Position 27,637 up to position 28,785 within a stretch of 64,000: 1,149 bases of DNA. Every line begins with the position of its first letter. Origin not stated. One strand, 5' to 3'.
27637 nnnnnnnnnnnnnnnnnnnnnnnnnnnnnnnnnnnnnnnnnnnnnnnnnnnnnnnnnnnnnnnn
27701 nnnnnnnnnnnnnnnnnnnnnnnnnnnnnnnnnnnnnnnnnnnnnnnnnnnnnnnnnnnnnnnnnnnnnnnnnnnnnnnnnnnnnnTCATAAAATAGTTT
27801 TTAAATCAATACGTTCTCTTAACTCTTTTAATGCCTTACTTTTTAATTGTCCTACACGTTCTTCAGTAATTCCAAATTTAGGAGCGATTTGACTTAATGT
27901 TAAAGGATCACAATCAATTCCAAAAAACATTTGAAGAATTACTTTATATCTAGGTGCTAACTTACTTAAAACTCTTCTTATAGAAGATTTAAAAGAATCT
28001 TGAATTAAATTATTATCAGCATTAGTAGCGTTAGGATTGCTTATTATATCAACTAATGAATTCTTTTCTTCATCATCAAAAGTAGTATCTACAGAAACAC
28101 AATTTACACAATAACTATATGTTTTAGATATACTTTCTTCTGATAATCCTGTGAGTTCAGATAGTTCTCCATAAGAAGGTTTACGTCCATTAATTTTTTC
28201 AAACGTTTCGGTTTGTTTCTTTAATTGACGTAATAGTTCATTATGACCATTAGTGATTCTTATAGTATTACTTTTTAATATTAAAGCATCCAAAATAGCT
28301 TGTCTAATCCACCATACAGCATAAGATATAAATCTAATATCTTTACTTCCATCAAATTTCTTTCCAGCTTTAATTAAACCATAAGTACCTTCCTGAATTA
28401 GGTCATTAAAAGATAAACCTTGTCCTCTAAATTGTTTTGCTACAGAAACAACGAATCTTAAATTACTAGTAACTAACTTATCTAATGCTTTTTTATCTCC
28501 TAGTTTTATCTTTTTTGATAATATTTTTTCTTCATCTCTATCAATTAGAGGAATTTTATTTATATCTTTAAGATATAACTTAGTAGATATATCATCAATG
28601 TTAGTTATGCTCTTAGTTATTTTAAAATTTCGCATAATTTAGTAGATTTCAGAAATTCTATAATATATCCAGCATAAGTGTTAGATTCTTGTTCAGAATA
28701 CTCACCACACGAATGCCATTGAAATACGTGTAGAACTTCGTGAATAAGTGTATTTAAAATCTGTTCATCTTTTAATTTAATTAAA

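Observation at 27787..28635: Phage-encoded sigma-70 factor of Bacteroidota primary-sigma size, in a phage that also encodes its own giant RNAP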

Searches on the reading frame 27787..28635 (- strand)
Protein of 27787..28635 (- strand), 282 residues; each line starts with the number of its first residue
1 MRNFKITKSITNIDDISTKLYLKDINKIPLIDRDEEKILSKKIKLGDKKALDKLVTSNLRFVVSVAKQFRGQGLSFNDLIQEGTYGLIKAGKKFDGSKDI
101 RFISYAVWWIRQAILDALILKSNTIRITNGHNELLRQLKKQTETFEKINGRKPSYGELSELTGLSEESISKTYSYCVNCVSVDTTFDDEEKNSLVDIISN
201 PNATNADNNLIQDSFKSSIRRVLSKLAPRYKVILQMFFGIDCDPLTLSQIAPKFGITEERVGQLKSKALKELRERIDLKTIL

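Call 3: search_protein_families(library=pfam, proteins=[window:27787-28635:-], max_evalue=0.01)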
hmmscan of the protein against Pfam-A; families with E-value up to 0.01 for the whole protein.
window:27787-28635:- (282 aa): 6 families
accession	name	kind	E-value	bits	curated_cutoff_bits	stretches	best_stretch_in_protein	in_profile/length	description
PF04542.20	Sigma70_r2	-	1.4e-17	63.7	24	1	54-118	1-65/71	Sigma-70 region 2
PF04545.22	Sigma70_r4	-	5e-13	48.8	24.1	1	222-274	1-50/50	Sigma-70, region 4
PF00140.25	Sigma70_r1_2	-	3.1e-10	40.3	22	1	17-48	2-33/34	Sigma-70 factor, region 1.2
PF04539.22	Sigma70_r3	-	8.5e-07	29.4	25.3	1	133-207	1-75/78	Sigma-70 region 3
PF08281.18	Sigma70_r4_2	-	0.00022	21.2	25.7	0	218-272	3-54/54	Sigma-70, region 4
PF14511.12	RE_EcoO109I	-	0.0079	16.4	22.5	0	178-239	89-152/198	Type II restriction endonuclease EcoO109I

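Call 4: search_protein_families(library=ncbifam, proteins=[window:27787-28635:-], max_evalue=0.01)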
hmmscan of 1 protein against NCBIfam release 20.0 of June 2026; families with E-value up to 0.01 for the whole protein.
window:27787-28635:- (282 aa): 53 families (the best 25 are shown)
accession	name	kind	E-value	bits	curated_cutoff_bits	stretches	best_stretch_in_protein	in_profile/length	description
TIGR02997.1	Sig70-cyanoRpoD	subfamily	1.3e-60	205.2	384.5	1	41-273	67-298/298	RNA polymerase sigma factor, RpoD/SigA family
TIGR02394.1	rpoS_proteo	equivalog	1.3e-57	195.5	378.7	1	16-278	13-276/285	RNA polymerase sigma factor RpoS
NF006666.0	PRK09210.1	equivalog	3.1e-56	191.3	572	1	12-274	96-358/370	RNA polymerase sigma factor RpoD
NF004208.0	PRK05658.1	equivalog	1.4e-55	189.5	555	1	48-274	391-618/631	RNA polymerase sigma factor RpoD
TIGR02393.1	RpoD_Cterm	equivalog_domain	2e-54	184.7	354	1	51-276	2-228/238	RNA polymerase sigma factor RpoD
NF041931.2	MzaA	equivalog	1.7e-53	182.6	800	1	48-275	474-704/726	MZA anti-phage system associated sigma-70 family RNA polymerase sigma factor MzaA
NF004207.0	PRK05657.1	equivalog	2.3e-53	181.7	394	1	17-279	57-320/329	RNA polymerase sigma factor RpoS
NF005643.0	PRK07406.1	equivalog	1.1e-51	176.1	500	1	46-274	157-385/397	RNA polymerase sigma factor RpoD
NF005920.0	PRK07921.1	subfamily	6.3e-51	173.3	464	1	46-274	87-316/328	RNA polymerase sigma factor SigB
NF005785.0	PRK07598.1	equivalog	2.8e-47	161.5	554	1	42-274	168-400/415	RNA polymerase sigma factor SigC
NF004560.0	PRK05901.1-1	equivalog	1.1e-45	156.8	711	1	48-274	277-504/516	RNA polymerase sigma factor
NF005642.0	PRK07405.1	subfamily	2.1e-45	155.3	524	1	38-275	72-308/318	RNA polymerase sigma factor SigD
NF004561.0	PRK05901.1-3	equivalog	8.1e-45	153.9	582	1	48-273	298-524/537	RNA polymerase sigma factor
NF005143.0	PRK06596.1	subfamily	6.2e-43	147.3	241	1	14-277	12-282/285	RNA polymerase factor sigma-32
TIGR02392.1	rpoH_proteo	equivalog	9.7e-43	146.7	323.1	1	19-276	4-268/270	RNA polymerase sigma factor RpoH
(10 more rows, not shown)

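Call 5: search_protein_families(library=phrogs, proteins=[window:27787-28635:-], max_evalue=0.001)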
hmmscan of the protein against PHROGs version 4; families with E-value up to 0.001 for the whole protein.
window:27787-28635:- (282 aa): 4 families
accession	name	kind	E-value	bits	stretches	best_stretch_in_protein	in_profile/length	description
phrog_351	-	transcription regulation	7.6e-62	211.1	1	16-276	472-726/928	RNA polymerase sigma factor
phrog_21612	-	transcription regulation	2.8e-07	30.5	1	52-109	16-73/600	RNA polymerase sigma factor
phrog_36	-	transcription regulation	0.00012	22.7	1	215-278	129-189/220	transcriptional regulator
phrog_1740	-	transcription regulation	0.00012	21.8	1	166-275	115-215/567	RNA polymerase sigma factor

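Call 7: search_dna_similar(query=window:27787-28635:-, collection=phages, mode=protein, max_rows=40)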
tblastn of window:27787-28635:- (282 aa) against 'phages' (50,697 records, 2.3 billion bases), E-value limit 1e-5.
Records with a match: 160; places in all: 173; records where one place covers at least 80% of the query: 107.
Best place of each record, by identity: <60% 160.
By first word of the organism name: Bacteriophage 56; Bacillus 34; Synechococcus 15; Prevotella 15; Salmonella 9; Vibrio 6; Klebsiella 5; Acinetobacter 4; Listeria 3; Enterococcus 2; and 8 more.
By host as written in the record: - 66; Prevotella sp. 15; Bacillus cereus 9; Synechococcus sp. MW02 8; Bacillus megaterium 4; Homo sapiens 3; Bacillus sp. 3; Listeria monocytogenes 3; and 36 more.
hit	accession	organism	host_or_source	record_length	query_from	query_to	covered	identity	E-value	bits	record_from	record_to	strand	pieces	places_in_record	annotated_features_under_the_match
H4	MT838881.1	Bacteriophage sp.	human fecal samples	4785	13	273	93%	38.0%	3e-40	154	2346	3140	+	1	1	record has no annotation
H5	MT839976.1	Bacteriophage sp.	human fecal samples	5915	11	273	93%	36.7%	4e-42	159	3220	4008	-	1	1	record has no annotation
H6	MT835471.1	Bacteriophage sp.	human fecal samples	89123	13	273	93%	37.0%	1e-43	163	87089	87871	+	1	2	record has no annotation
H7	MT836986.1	Bacteriophage sp.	human fecal samples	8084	15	273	92%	37.3%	5e-45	167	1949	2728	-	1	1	record has no annotation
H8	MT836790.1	Bacteriophage sp.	human fecal samples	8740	20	273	90%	38.0%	2e-40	154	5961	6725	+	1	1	record has no annotation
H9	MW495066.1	Microcystis phage MaAM05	Microcystis sp. SG03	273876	15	273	92%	36.8%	6e-42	159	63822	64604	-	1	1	rpoD: RNA polymerase sigma factor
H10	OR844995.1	Staphylococcus phage SA 1306 Kay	Staphylococcus aureus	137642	18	273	91%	36.6%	2e-40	155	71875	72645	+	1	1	record has no annotation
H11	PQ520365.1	Enterococcus phage IME_EF3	-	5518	19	273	90%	36.3%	4e-41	156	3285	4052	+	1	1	record has no annotation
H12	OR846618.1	Enterococcus phage Efs 1-1-1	Enterococcus faecalis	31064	19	273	90%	36.3%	4e-41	156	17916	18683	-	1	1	record has no annotation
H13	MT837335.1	Bacteriophage sp.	human fecal samples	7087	15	273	92%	35.4%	2e-43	163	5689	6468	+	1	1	record has no annotation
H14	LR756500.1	uncultured phage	metagenomic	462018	1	281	100%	32.3%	8e-23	103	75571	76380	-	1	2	record has no annotation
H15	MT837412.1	Bacteriophage sp.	human fecal samples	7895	15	273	92%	35.0%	6e-38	147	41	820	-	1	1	record has no annotation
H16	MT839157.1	Bacteriophage sp.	human fecal samples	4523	15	273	92%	34.6%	6e-42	159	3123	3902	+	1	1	record has no annotation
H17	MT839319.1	Bacteriophage sp.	human fecal samples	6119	15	273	92%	34.6%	7e-41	155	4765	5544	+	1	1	record has no annotation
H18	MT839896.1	Bacteriophage sp.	human fecal samples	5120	15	273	92%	34.6%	5e-38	147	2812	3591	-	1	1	record has no annotation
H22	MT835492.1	Bacteriophage sp.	human fecal samples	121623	14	268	90%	33.7%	1e-30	126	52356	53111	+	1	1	record has no annotation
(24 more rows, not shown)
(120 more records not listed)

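Call 12: find_homologous_proteins(query=window:27787-28635:-, max_evalue=1e-10)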
Query window:27787-28635:- (282 aa): 8000 proteins with E <= 1e-10 among 8000 candidates; the best 120 are listed.
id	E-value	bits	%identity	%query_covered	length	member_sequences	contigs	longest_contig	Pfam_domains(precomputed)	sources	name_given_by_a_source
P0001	2.9e-177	606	100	100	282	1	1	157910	PF04545.23,PF00140.26,PF04542.21,PF04539.23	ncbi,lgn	-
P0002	6.9e-150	516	84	100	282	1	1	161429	PF04545.23,PF00140.26,PF04542.21,PF08281.19,PF04539.23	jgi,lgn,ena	jgi:RNA polymerase primary sigma factor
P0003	4.7e-148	510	83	100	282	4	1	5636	PF04545.23,PF00140.26,PF04542.21,PF04539.23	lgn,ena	-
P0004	5.8e-86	306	-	-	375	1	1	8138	PF04545.23,PF00140.26,PF04542.21,PF04539.23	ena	-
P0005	2.6e-78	281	52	97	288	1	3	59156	PF04545.23,PF00140.26,PF04542.21,PF04539.23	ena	-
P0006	6.6e-76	273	51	97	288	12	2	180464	PF04545.23,PF00140.26,PF04542.21,PF04539.23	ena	-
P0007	1.9e-73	265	50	98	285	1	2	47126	PF04545.23,PF00140.26,PF04542.21,PF04539.23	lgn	-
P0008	1.9e-73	265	50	97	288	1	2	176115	PF04545.23,PF00140.26,PF04542.21,PF04539.23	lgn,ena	-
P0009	2.0e-73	265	49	98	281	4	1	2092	PF04545.23,PF00140.26,PF04542.21,PF04539.23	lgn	-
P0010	2.3e-73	265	52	97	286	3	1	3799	PF04545.23,PF00140.26,PF04542.21,PF04539.23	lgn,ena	-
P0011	2.5e-73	265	50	97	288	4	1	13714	PF04545.23,PF00140.26,PF04542.21,PF04539.23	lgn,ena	-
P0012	4.4e-73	264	48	97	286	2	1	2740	PF04545.23,PF00140.26,PF04542.21,PF04539.23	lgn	-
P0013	8.6e-73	263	49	98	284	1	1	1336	PF04545.23,PF00140.26,PF04542.21,PF04539.23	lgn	-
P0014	2.0e-72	262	50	96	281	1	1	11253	PF04545.23,PF00140.26,PF04542.21,PF04539.23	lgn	-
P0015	2.0e-72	262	49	97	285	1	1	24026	PF04545.23,PF00140.26,PF04542.21,PF04539.23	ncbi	-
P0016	2.8e-72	262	51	96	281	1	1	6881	PF04545.23,PF00140.26,PF04542.21,PF04539.23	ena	-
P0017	3.2e-72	261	48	97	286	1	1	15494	PF04545.23,PF00140.26,PF04542.21,PF04539.23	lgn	-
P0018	3.7e-72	261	52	97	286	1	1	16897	PF04545.23,PF00140.26,PF04542.21,PF04539.23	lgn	-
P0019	5.3e-72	261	50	96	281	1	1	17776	PF04545.23,PF00140.26,PF04542.21,PF04539.23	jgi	-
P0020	5.4e-72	261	48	97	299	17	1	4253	PF04545.23,PF00140.26,PF04542.21,PF04539.23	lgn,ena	-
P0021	5.5e-72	261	47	99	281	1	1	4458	PF04545.23,PF00140.26,PF04542.21,PF04539.23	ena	-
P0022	8.1e-72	260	50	97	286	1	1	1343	PF04545.23,PF00140.26,PF04542.21,PF04539.23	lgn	-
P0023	1.3e-71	259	49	98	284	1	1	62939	PF04545.23,PF00140.26,PF04542.21,PF04539.23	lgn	-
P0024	1.9e-71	259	49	97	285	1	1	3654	PF04545.23,PF00140.26,PF04542.21,PF04539.23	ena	-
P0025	2.3e-71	259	49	97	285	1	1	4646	PF04545.23,PF00140.26,PF04542.21,PF04539.23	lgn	-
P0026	3.5e-71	258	49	97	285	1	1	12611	PF04545.23,PF00140.26,PF04542.21,PF04539.23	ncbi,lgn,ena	-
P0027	4.8e-71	257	48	95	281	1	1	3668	PF04545.23,PF00140.26,PF04542.21,PF04539.23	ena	-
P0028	6.5e-71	257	48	97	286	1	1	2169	PF04545.23,PF00140.26,PF04542.21,PF04539.23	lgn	-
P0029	6.5e-71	257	49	97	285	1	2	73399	PF04545.23,PF00140.26,PF04542.21,PF04539.23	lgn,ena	-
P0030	7.4e-71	257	49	97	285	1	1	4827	PF04545.23,PF00140.26,PF04542.21,PF04539.23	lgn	-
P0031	7.8e-71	257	49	97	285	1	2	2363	PF04545.23,PF00140.26,PF04542.21,PF04539.23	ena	-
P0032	7.9e-71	257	49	97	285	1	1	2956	PF04545.23,PF00140.26,PF04542.21,PF04539.23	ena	-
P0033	8.5e-71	257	49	97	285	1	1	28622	PF04545.23,PF00140.26,PF04542.21,PF04539.23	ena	-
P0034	9.1e-71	257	49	97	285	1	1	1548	PF04545.23,PF00140.26,PF04542.21,PF04539.23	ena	-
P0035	1.0e-70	256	49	97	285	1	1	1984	PF04545.23,PF00140.26,PF04542.21,PF04539.23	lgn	-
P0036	1.0e-70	256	49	97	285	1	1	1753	PF04545.23,PF00140.26,PF04542.21,PF04539.23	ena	-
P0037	1.0e-70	256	48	97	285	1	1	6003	PF04545.23,PF00140.26,PF04542.21,PF04539.23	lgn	-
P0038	1.1e-70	256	49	97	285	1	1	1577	PF04545.23,PF00140.26,PF04542.21,PF04539.23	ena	-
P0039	1.2e-70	256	49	97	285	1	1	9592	PF04545.23,PF00140.26,PF04542.21,PF04539.23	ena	-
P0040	1.2e-70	256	49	97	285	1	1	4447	PF04545.23,PF00140.26,PF04542.21,PF04539.23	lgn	-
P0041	1.3e-70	256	49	97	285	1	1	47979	PF04545.23,PF00140.26,PF04542.21,PF04539.23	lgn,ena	-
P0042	1.4e-70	256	49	97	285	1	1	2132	PF04545.23,PF00140.26,PF04542.21,PF04539.23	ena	-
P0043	1.5e-70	256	49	97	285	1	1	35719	PF04545.23,PF00140.26,PF04542.21,PF04539.23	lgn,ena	-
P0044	1.6e-70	256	49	97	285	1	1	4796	PF04545.23,PF00140.26,PF04542.21,PF04539.23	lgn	-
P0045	1.6e-70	256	49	97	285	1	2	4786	PF04545.23,PF00140.26,PF04542.21,PF04539.23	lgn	-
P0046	1.8e-70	256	49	97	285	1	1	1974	PF04545.23,PF00140.26,PF04542.21,PF04539.23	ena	-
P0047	1.8e-70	256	49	97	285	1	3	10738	PF04545.23,PF00140.26,PF04542.21,PF04539.23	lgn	-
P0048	1.8e-70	256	49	97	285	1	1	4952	PF04545.23,PF00140.26,PF04542.21,PF04539.23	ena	-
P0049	1.9e-70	256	49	97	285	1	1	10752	PF04545.23,PF00140.26,PF04542.21,PF04539.23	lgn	-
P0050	1.9e-70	256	49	97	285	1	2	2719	PF04545.23,PF00140.26,PF04542.21,PF04539.23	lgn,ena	-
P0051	1.9e-70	255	49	97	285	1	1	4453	PF04545.23,PF00140.26,PF04542.21,PF04539.23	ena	-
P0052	2.0e-70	255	49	97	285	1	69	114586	PF04545.23,PF00140.26,PF04542.21,PF04539.23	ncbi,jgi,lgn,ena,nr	ncbi:MAG: RNA polymerase sigma factor RpoD/SigA [Muribaculaceae bacterium]|jgi:RNA polymerase primar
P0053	2.0e-70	255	49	97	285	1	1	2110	PF04545.23,PF00140.26,PF04542.21,PF04539.23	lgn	-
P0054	2.1e-70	255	49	97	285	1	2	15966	PF04545.23,PF00140.26,PF04542.21,PF04539.23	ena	-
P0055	2.1e-70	255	49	97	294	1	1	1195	PF04545.23,PF00140.26,PF04542.21,PF04539.23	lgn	-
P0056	2.1e-70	255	49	97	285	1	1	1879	PF04545.23,PF00140.26,PF04542.21,PF04539.23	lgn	-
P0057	2.1e-70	255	49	97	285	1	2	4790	PF04545.23,PF00140.26,PF04542.21,PF04539.23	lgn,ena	-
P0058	2.2e-70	255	49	97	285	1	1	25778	PF04545.23,PF00140.26,PF04542.21,PF04539.23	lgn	-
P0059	2.2e-70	255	49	97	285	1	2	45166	PF04545.23,PF00140.26,PF04542.21,PF04539.23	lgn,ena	-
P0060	2.2e-70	255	49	97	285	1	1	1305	PF04545.23,PF00140.26,PF04542.21,PF04539.23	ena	-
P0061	2.2e-70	255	49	97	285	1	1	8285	PF04545.23,PF00140.26,PF04542.21,PF04539.23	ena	-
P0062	2.3e-70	255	49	97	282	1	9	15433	PF04545.23,PF00140.26,PF04542.21,PF04539.23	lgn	-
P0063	2.3e-70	255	49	97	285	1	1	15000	PF04545.23,PF00140.26,PF04542.21,PF04539.23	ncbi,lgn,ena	-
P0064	2.3e-70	255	49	97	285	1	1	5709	PF04545.23,PF00140.26,PF04542.21,PF04539.23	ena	-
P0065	2.3e-70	255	49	97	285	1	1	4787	PF04545.23,PF00140.26,PF04542.21,PF04539.23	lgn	-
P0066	2.3e-70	255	49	97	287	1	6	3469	PF04545.23,PF00140.26,PF04542.21,PF04539.23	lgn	-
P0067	2.4e-70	255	49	97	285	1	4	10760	PF04545.23,PF00140.26,PF04542.21,PF04539.23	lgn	-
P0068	2.4e-70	255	49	97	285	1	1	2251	PF04545.23,PF00140.26,PF04542.21,PF04539.23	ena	-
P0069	2.4e-70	255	49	97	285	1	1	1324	PF04545.23,PF00140.26,PF04542.21,PF04539.23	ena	-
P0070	2.4e-70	255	49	97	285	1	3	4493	PF04545.23,PF00140.26,PF04542.21,PF04539.23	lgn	-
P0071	2.5e-70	255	49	97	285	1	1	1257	PF04545.23,PF00140.26,PF04542.21,PF04539.23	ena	-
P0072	2.5e-70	255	49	97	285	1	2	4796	PF04545.23,PF00140.26,PF04542.21,PF04539.23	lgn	-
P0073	2.5e-70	255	49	97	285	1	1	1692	PF04545.23,PF00140.26,PF04542.21,PF04539.23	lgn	-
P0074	2.5e-70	255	49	97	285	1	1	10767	PF04545.23,PF00140.26,PF04542.21,PF04539.23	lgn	-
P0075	2.5e-70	255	49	97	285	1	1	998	PF04545.23,PF00140.26,PF04542.21,PF04539.23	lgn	-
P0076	2.5e-70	255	49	97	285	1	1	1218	PF04545.23,PF00140.26,PF04542.21,PF04539.23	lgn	-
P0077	2.5e-70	255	49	97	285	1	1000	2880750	PF04545.23,PF00140.26,PF04542.21,PF04539.23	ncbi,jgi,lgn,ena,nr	ncbi:MAG: RNA polymerase sigma factor RpoD/SigA [Sodaliphilus sp.]|jgi:RNA polymerase primary sigma 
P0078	2.5e-70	255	49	97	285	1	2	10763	PF04545.23,PF00140.26,PF04542.21,PF04539.23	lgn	-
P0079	2.6e-70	255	49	98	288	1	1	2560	PF04545.23,PF00140.26,PF04542.21,PF04539.23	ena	-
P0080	2.6e-70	255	49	96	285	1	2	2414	PF04545.23,PF00140.26,PF04542.21,PF04539.23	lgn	-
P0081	2.6e-70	255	49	97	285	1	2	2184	PF04545.23,PF00140.26,PF04542.21,PF04539.23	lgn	-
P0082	2.6e-70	255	49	97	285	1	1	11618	PF04545.23,PF00140.26,PF04542.21,PF04539.23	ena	-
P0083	2.7e-70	255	49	97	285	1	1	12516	PF04545.23,PF00140.26,PF04542.21,PF04539.23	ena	-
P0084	2.7e-70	255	49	98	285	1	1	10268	PF04545.23,PF00140.26,PF04542.21,PF04539.23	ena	-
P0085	2.7e-70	255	49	97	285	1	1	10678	PF04545.23,PF00140.26,PF04542.21,PF04539.23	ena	-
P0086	2.7e-70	255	49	97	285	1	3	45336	PF04545.23,PF00140.26,PF04542.21,PF04539.23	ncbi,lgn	-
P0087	2.7e-70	255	49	97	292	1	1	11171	PF04545.23,PF00140.26,PF04542.21,PF04539.23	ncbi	-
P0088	2.8e-70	255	49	97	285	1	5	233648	PF04545.23,PF00140.26,PF04542.21,PF04539.23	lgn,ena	-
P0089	2.9e-70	255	49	97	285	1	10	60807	PF04545.23,PF00140.26,PF04542.21,PF04539.23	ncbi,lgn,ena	-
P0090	2.9e-70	255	49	97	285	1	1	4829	PF04545.23,PF00140.26,PF04542.21,PF04539.23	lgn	-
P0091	3.0e-70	255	49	97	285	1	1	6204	PF04545.23,PF00140.26,PF04542.21,PF04539.23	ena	-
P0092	3.1e-70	255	49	97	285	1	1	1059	PF04545.23,PF00140.26,PF04542.21,PF04539.23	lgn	-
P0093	3.2e-70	255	49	97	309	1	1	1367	PF04545.23,PF00140.26,PF04542.21,PF04539.23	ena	-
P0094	3.2e-70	255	49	97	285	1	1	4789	PF04545.23,PF00140.26,PF04542.21,PF04539.23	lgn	-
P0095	3.2e-70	255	49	97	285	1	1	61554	PF04545.23,PF00140.26,PF04542.21,PF04539.23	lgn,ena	-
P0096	3.3e-70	255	49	97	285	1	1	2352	PF04545.23,PF00140.26,PF04542.21,PF04539.23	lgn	-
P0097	3.4e-70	255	49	97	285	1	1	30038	PF04545.23,PF00140.26,PF04542.21,PF04539.23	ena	-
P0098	3.5e-70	255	49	97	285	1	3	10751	PF04545.23,PF00140.26,PF04542.21,PF04539.23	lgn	-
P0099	3.6e-70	255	49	97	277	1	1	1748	PF04545.23,PF00140.26,PF04542.21,PF04539.23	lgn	-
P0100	3.6e-70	255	49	97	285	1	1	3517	PF04545.23,PF00140.26,PF04542.21,PF04539.23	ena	-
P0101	3.6e-70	255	49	97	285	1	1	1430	PF04545.23,PF00140.26,PF04542.21,PF04539.23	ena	-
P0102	3.6e-70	255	49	97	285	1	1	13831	PF04545.23,PF00140.26,PF04542.21,PF04539.23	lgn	-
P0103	3.6e-70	255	49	97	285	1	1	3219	PF04545.23,PF00140.26,PF04542.21,PF04539.23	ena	-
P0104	3.6e-70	255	49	97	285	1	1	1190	PF04545.23,PF00140.26,PF04542.21,PF04539.23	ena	-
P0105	3.6e-70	255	51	97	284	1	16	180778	PF04545.23,PF00140.26,PF04542.21,PF04539.23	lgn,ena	-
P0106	3.6e-70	255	48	97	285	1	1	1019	PF04545.23,PF00140.26,PF04542.21,PF04539.23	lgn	-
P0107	3.6e-70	255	49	96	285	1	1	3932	PF04545.23,PF00140.26,PF04542.21,PF04539.23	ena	-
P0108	3.7e-70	255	49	97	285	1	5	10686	PF04545.23,PF00140.26,PF04542.21,PF04539.23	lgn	-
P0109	3.8e-70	255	49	97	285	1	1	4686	PF04545.23,PF00140.26,PF04542.21,PF04539.23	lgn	-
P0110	3.8e-70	255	49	97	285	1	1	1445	PF04545.23,PF00140.26,PF04542.21,PF04539.23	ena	-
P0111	3.9e-70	254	49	97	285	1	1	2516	PF04545.23,PF00140.26,PF04542.21,PF04539.23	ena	-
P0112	3.9e-70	254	49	97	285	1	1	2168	PF04545.23,PF00140.26,PF04542.21,PF04539.23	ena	-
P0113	3.9e-70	254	49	97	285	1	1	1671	PF04545.23,PF00140.26,PF04542.21,PF04539.23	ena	-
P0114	4.0e-70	254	49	97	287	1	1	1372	PF04545.23,PF00140.26,PF04542.21,PF04539.23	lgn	-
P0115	4.0e-70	254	49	97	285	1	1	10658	PF04545.23,PF00140.26,PF04542.21,PF04539.23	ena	-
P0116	4.0e-70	254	49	97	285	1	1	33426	PF04545.23,PF00140.26,PF04542.21,PF04539.23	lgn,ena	-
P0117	4.0e-70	254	49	97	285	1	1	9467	PF04545.23,PF00140.26,PF04542.21,PF04539.23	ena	-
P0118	4.0e-70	254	49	97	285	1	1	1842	PF04545.23,PF00140.26,PF04542.21,PF04539.23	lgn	-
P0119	4.1e-70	254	49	97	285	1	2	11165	PF04545.23,PF00140.26,PF04542.21,PF04539.23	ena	-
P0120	4.1e-70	254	49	97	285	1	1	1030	PF04545.23,PF00140.26,PF04542.21,PF04539.23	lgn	-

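Call 13: find_encoding_contigs(protein=P0001, flank=10000, max_places=3)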
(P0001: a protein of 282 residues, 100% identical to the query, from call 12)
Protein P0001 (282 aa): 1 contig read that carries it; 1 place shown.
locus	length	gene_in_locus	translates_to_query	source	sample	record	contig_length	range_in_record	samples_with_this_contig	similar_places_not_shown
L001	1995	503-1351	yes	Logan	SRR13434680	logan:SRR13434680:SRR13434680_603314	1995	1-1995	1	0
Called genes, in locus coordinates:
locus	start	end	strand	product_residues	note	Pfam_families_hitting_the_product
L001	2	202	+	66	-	?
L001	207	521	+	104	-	-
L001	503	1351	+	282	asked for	PF00140:Sigma70_r1_2, PF04542:Sigma70_r2, PF04539:Sigma70_r3 (weak), PF04545:Sigma70_r4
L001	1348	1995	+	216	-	?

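Call 14: find_encoding_contigs(protein=P0006, flank=10000, max_places=3)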
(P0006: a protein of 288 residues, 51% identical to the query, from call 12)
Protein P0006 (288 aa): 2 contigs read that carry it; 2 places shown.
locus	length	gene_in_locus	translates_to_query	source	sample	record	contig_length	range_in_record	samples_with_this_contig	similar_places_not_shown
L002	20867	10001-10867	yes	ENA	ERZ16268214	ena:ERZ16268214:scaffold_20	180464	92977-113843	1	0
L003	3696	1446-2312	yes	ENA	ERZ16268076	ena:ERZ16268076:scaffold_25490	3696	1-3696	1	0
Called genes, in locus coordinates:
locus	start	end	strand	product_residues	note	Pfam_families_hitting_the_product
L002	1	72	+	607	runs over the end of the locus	PF03477:ATP-cone, PF13597:NRDD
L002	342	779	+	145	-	-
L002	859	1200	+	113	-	PF13597:NRDD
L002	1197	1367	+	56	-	-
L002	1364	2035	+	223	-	PF00149:Metallophos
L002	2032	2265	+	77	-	-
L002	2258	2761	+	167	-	-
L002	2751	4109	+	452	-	PF05970:PIF1, PF13245:AAA_19, PF13604:AAA_30, PF13401:AAA_22 (weak), PF13538:UvrD_C_2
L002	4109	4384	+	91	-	-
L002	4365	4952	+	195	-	PF22769:DCD, PF00692:dUTPase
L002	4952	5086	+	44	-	-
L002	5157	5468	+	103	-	-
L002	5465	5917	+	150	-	-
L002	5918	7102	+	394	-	PF01068:DNA_ligase_A_M, PF09414:RNA_ligase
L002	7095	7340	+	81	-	-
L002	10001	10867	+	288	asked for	PF00140:Sigma70_r1_2, PF04542:Sigma70_r2, PF04539:Sigma70_r3, PF04545:Sigma70_r4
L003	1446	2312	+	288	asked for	PF00140:Sigma70_r1_2, PF04542:Sigma70_r2, PF04539:Sigma70_r3, PF04545:Sigma70_r4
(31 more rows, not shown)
